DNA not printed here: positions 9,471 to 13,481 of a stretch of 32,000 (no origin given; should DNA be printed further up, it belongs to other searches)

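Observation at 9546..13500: Single-gene low-GC island encoding a 1237-aa NACHT-like STAND NTPase: candidate stand-alone defence/conflict system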

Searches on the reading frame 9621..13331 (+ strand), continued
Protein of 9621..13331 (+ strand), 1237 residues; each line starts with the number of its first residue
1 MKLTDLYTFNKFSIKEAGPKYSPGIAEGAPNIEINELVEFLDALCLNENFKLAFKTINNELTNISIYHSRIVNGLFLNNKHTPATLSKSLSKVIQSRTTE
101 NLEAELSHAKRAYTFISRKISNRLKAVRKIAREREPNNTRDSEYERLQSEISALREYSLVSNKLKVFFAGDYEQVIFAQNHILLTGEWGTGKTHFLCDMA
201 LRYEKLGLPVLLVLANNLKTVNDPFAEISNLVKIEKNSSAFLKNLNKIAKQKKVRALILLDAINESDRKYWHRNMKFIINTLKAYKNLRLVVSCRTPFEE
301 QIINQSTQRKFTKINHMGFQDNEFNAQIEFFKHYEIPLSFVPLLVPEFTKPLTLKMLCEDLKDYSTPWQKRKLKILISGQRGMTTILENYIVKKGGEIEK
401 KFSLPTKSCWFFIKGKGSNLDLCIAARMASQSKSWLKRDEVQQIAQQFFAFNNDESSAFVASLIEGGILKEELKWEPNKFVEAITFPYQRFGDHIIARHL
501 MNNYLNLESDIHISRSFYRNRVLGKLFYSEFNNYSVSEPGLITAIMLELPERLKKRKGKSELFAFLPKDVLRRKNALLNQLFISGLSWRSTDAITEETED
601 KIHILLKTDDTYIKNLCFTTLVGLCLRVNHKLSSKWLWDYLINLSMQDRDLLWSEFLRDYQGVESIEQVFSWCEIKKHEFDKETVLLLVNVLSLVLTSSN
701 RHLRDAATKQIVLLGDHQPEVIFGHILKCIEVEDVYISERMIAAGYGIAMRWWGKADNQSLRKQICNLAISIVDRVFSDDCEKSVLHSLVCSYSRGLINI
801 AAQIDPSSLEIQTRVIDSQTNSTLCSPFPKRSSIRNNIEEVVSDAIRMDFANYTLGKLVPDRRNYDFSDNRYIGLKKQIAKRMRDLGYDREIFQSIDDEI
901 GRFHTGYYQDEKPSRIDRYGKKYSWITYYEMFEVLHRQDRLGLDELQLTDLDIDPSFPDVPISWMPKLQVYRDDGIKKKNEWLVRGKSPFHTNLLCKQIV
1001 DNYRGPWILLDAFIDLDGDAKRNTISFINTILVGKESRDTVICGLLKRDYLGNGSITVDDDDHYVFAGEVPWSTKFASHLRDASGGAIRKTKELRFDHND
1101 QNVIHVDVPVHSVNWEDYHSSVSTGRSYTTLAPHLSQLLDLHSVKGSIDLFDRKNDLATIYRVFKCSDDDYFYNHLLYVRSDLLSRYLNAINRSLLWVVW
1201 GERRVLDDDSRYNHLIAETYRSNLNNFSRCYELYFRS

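Call 67: predict_structure(alignment_id=A2)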
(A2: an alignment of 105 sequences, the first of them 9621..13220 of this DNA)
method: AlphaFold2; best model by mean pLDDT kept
length: 1200 residues; sequences in the alignment: 105
mean_pLDDT: 88.5   pTM: 0.88
mean pLDDT of the five models: 88.5, 87.3, 86.2, 86.0, 85.5
residues with pLDDT >= 90: 747; 70-90: 365; 50-70: 81; < 50: 7
segments of 3 or more residues with pLDDT < 50: 907-911
pLDDT, mean of each block of 10 residues (from residue 1): 95 81 58 86 95 93 88 91 93 94 94 94 93 67 84 89 90 89 93 91 95 91 88 91 97 96 92 94 95 94 93 92 83 85 79 87 90 83 87 94 97 90 96 96 97 97 92 88 91 94 96 97 92 88 95 90 95 93 92 92 95 93 89 93 96 90 75 79 93 95 93 94 96 93 97 90 94 85 82 92 81 58 77 87 86 90 91 94 94 92 61 74 95 90 66 89 89 74 81 94 96 83 84 91 82 61 89 90 83 69 83 84 80 94 93 95 83 88 97 91
secondary structure, 60 per line:
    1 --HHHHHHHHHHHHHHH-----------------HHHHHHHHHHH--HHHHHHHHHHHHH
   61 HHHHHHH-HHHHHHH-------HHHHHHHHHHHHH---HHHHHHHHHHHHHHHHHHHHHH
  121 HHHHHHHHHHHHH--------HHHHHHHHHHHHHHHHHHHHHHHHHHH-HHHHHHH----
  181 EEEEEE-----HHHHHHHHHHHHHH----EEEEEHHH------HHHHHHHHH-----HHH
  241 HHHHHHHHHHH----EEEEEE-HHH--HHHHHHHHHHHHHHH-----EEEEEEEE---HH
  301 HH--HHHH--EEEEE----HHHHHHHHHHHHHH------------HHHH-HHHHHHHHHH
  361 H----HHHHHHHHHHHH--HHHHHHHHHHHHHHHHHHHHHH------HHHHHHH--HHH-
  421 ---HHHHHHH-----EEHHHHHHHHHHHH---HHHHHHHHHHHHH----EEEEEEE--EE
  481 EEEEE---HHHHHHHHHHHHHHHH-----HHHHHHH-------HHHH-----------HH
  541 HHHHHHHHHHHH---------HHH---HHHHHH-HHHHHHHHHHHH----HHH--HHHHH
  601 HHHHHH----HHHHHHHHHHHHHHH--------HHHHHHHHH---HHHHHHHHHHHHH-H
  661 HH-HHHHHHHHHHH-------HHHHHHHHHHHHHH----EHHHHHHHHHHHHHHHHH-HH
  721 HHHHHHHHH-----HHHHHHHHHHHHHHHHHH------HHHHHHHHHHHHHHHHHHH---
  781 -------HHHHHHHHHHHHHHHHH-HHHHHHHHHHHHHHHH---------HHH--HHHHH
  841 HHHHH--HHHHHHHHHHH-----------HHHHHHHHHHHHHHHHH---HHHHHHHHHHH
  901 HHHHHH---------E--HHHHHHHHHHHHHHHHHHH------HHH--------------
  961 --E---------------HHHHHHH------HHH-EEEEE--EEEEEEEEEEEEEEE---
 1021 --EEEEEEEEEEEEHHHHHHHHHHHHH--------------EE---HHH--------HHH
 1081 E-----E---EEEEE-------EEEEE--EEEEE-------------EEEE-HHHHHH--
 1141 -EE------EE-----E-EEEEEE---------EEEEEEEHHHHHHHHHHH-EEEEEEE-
elements in order (helices of 4 or more, strands of 3 or more residues): H3-17 H35-45 H48-67 H69-75 H83-95 H99-133 H142-168 H170-176 E181-186 H192-205 E210-214 H224-232 H238-251 E256-261 H268-282 E288-295 H299-302 H305-308 E311-315 H320-333 H346-349 H351-361 H366-377 H380-401 H408-414 H424-430 H438-449 H453-465 E470-476 E479-485 H489-504 H510-516 H524-527 H539-552 H568-573 H575-586 H596-606 H611-625 H634-642 H646-658 H664-674 H682-695 H701-717 H719-729 H735-752 H759-777 H788-804 H806-821 H836-845 H848-858 H870-886 H890-906 H919-937 H979-985 E996-1000 E1003-1017 E1023-1034 H1035-1047 E1091-1095 E1103-1107 E1110-1114 E1128-1131 H1133-1138 E1159-1164 E1174-1180 H1181-1191 E1193-1199

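Call 70: fold_search(model_id=the predicted structure, library=pdb)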
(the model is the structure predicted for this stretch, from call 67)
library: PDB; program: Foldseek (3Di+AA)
matches with E <= 10: 1071; with E <= 0.001: 43
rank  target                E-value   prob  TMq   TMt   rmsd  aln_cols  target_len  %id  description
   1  1fnn_A                2.0e-06  1.00  0.13  0.32  16.2       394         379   12  CRYSTAL STRUCTURE OF CDC6P FROM PYROBACULUM AEROPHILUM (released 2000-10-04)
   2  2qby_A                4.5e-06  1.00  0.16  0.40  10.9       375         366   12  Crystal structure of a heterodimer of Cdc6/Orc1 initiators bound to origin DNA (from S. solfataricus) (released 2007-09-11)
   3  4kxf_H                9.9e-06  1.00  0.16  0.20  23.3       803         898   12  Crystal structure of NLRC4 reveals its autoinhibition mechanism (released 2013-07-24)
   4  4kxf_D                1.4e-05  1.00  0.18  0.22  25.2       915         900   11  Crystal structure of NLRC4 reveals its autoinhibition mechanism (released 2013-07-24)
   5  8dgf_A                3.4e-05  1.00  0.19  0.16  22.4       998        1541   12  Avs4 bound to phage PhiV-1 portal (released 2022-08-03)
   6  8s0e_D                3.7e-05  1.00  0.12  0.28  20.4       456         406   14  H. sapiens OCCM bound to double stranded DNA (released 2024-10-02)
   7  8dgf_B                4.2e-05  1.00  0.17  0.14  24.2       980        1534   13  Avs4 bound to phage PhiV-1 portal (released 2022-08-03)
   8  2qby_B                4.9e-05  1.00  0.14  0.37  12.1       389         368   11  Crystal structure of a heterodimer of Cdc6/Orc1 initiators bound to origin DNA (from S. solfataricus) (released 2007-09-11)
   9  8s0e_G                5.8e-05  1.00  0.12  0.34  13.8       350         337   12  H. sapiens OCCM bound to double stranded DNA (released 2024-10-02)
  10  2v1u_A                9.4e-05  1.00  0.16  0.36   9.6       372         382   13  STRUCTURE OF THE AEROPYRUM PERNIX ORC1 PROTEIN IN COMPLEX WITH DNA (released 2007-09-18)
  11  7jgr_A                1.1e-04  1.00  0.13  0.30  13.2       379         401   11  Structure of Drosophila ORC bound to DNA (84 bp) and Cdc6 (released 2020-09-09)
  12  8s0e_E                1.5e-04  1.00  0.11  0.31  16.1       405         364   13  H. sapiens OCCM bound to double stranded DNA (released 2024-10-02)
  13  8s0c_D                1.7e-04  1.00  0.11  0.28  19.8       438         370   16  H. sapiens ORC1-5 bound to double stranded DNA as part of the MCM-ORC complex (released 2024-10-02)
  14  9fp6_A                1.7e-04  1.00  0.14  0.20  29.5       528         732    9  Structure of the NbNRC2 hexameric resistosome (released 2024-07-03)
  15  5uj7_D                2.1e-04  1.00  0.13  0.30  18.3       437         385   14  Structure of the active form of human Origin Recognition Complex ATPase motor module, complex subunitS 1, 4, 5 (released 2017-02-08)
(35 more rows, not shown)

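Call 90: search_protein_representatives(protein=window:9621-13220:+)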
Query: 1200 residues. Proteins with E-value up to 0.001 (for the whole library): 2945; up to 1e-10: 2340; up to 1e-30: 1284. The best 150 are listed.
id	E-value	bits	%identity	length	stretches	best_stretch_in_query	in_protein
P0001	0.0e+00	2614.1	100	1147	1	1-1139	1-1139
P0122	2.2e-228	777.3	35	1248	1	5-1200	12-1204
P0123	1.2e-225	768.3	34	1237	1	2-1200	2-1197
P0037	3.9e-221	753.2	35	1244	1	1-1200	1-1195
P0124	5.0e-217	739.6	35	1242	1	8-1200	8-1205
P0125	3.9e-215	733.4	36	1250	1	1-1200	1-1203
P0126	4.8e-215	733.1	35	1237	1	13-1200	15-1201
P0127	1.8e-210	717.9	35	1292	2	6-1089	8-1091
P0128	3.6e-210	717.0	35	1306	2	2-1089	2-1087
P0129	1.6e-209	714.8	35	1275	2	6-1090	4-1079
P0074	5.3e-208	709.8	33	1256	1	12-1189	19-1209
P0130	1.4e-207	708.4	35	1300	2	6-1094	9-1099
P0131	5.6e-207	706.4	35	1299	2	3-1090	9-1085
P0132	4.3e-206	703.4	33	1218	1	14-1199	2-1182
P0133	1.4e-202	691.8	34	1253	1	5-1200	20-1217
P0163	8.9e-169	579.9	33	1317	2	5-1078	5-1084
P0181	1.4e-139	483.2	29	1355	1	3-1195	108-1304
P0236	5.7e-88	312.2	33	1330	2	626-1200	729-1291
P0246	3.8e-79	283.0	28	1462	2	183-1080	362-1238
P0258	3.0e-75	270.1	30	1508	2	13-836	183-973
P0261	1.4e-74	267.9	33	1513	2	129-802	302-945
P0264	5.0e-73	262.7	32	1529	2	164-801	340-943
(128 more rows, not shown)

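Call 95: search_protein_families(library=pfam, proteins=[P0236, P0246, P0181, P0258, P0261, P0264], max_evalue=0.01)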
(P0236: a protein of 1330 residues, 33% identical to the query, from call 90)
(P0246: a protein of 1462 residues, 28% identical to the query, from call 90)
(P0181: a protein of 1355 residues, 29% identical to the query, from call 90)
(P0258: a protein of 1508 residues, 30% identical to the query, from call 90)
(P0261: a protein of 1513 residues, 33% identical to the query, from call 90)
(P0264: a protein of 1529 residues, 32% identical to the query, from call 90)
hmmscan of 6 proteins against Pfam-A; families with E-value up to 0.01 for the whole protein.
P0236 (1330 aa): 0 families

P0246 (1462 aa): 1 family
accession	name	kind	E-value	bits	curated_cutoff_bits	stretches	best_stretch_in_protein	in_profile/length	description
PF05729.18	NACHT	-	0.0034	17.7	26.7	0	363-513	5-165/167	NACHT domain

P0181 (1355 aa): 1 family
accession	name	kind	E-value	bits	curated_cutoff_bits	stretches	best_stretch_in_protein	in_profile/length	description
PF13401.12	AAA_22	-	0.0016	19.2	27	1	284-369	5-94/130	AAA domain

P0258 (1508 aa): 0 families

P0261 (1513 aa): 1 family
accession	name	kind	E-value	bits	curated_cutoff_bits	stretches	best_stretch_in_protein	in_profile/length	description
PF13401.12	AAA_22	-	0.004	17.9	27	0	353-433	7-91/130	AAA domain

P0264 (1529 aa): 2 families
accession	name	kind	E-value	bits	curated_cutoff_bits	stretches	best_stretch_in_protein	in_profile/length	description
PF13401.12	AAA_22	-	0.0074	17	27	0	354-435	5-91/130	AAA domain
PF05729.18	NACHT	-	0.008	16.5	26.7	0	357-376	3-22/167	NACHT domain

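Call 100: find_related_loci(query=A2, collection=viral_contigs, flank=8000)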
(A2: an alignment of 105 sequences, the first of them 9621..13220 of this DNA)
Query A2 (1200 aa) in viral_contigs; peptide patterns used: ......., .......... (x = any residue, [..] = any of these).
116 stretches matched a pattern; 4 encode a relative of the query (tblastn E <= 1e-3); 4 distinct loci.
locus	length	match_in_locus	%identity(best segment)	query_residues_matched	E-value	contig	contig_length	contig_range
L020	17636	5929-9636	29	6-1200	2e-176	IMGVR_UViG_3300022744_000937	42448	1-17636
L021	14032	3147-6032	26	242-1199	1e-61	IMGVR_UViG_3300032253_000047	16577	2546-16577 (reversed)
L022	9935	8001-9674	27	629-1197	3e-58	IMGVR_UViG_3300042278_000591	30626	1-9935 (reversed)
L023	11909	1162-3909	26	241-1200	1e-79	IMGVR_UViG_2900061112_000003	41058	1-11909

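Call 102: search_protein_families(library=pfam, proteins=[L020:956-2512:+, L020:2512-3414:+, L020:3414-4289:+, L020:4289-5638:+, L020:9814-10533:+, L020:10594-11421:+, L020:11540-12454:-, L020:12617-13480:-, L020:14521-16074:+, L020:16074-17348:+], max_evalue=0.001)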
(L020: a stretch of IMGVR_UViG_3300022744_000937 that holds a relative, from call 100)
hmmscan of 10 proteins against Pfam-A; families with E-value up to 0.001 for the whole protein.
L020:956-2512:+ (519 aa): 3 families
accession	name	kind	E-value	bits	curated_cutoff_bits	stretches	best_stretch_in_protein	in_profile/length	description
PF00239.26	Resolvase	-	1.3e-22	80.9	23.3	1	17-158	1-135/145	Resolvase, N terminal domain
PF07508.19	Recombinase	-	4.5e-21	75.5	21.1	1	213-316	2-101/102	Recombinase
PF18780.6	HNH_repeat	-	0.00021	22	26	1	321-373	1-53/54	Homing endonuclease associated repeat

L020:2512-3414:+ (301 aa): 2 families
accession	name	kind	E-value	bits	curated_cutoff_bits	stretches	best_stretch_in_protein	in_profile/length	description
PF07506.17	RepB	-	2.4e-15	57.5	30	1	103-272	1-183/185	RepB plasmid partitioning protein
PF02195.25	ParB_N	-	1.4e-11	44.7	26.3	1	10-102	3-94/95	ParB N-terminal domain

L020:3414-4289:+ (292 aa): 1 family
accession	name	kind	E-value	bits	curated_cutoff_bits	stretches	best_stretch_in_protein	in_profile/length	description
PF07506.17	RepB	-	4.8e-43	147.8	30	1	100-281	2-185/185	RepB plasmid partitioning protein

L020:4289-5638:+ (450 aa): 1 family
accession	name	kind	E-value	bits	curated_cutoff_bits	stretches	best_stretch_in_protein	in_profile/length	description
PF13148.11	DUF3987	-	1.2e-18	67.9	27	1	157-363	144-362/364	Protein of unknown function (DUF3987)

L020:9814-10533:+ (240 aa): 0 families

L020:10594-11421:+ (276 aa): 1 family
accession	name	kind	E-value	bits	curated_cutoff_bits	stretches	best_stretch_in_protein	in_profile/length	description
PF13365.12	Trypsin_2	-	1.8e-05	26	27.6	1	37-211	1-136/144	Trypsin-like peptidase domain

L020:11540-12454:- (304 aa): 0 families

L020:12617-13480:- (287 aa): 1 family
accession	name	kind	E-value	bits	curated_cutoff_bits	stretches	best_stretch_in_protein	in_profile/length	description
PF01936.24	NYN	-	1.3e-14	55.4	24.2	1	18-176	4-141/145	NYN domain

L020:14521-16074:+ (518 aa): 5 families
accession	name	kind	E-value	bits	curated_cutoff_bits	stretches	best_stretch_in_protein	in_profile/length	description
PF02384.22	N6_Mtase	-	2.1e-115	385.8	20.4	1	171-479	2-310/311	N-6 DNA Methylase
PF12161.14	HsdM_N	-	6.7e-15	56.3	24.5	1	10-157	1-133/135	HsdM N-terminal domain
PF07669.17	Eco57I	-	4.6e-06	27.3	25.3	1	264-385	57-165/171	Eco57I restriction-modification methylase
PF01170.24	UPF0020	-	0.00028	21.1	22.3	0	214-304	25-132/197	RMKL-like, methyltransferase domain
PF05175.20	MTS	-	0.00093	19.3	23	0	214-304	29-109/170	Methyltransferase small domain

L020:16074-17348:+ (425 aa): 1 family
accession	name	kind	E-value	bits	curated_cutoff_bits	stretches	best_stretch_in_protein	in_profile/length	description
PF01420.25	Methylase_S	-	6.3e-31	108.3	22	2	218-400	3-166/168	Type I restriction modification DNA specificity domain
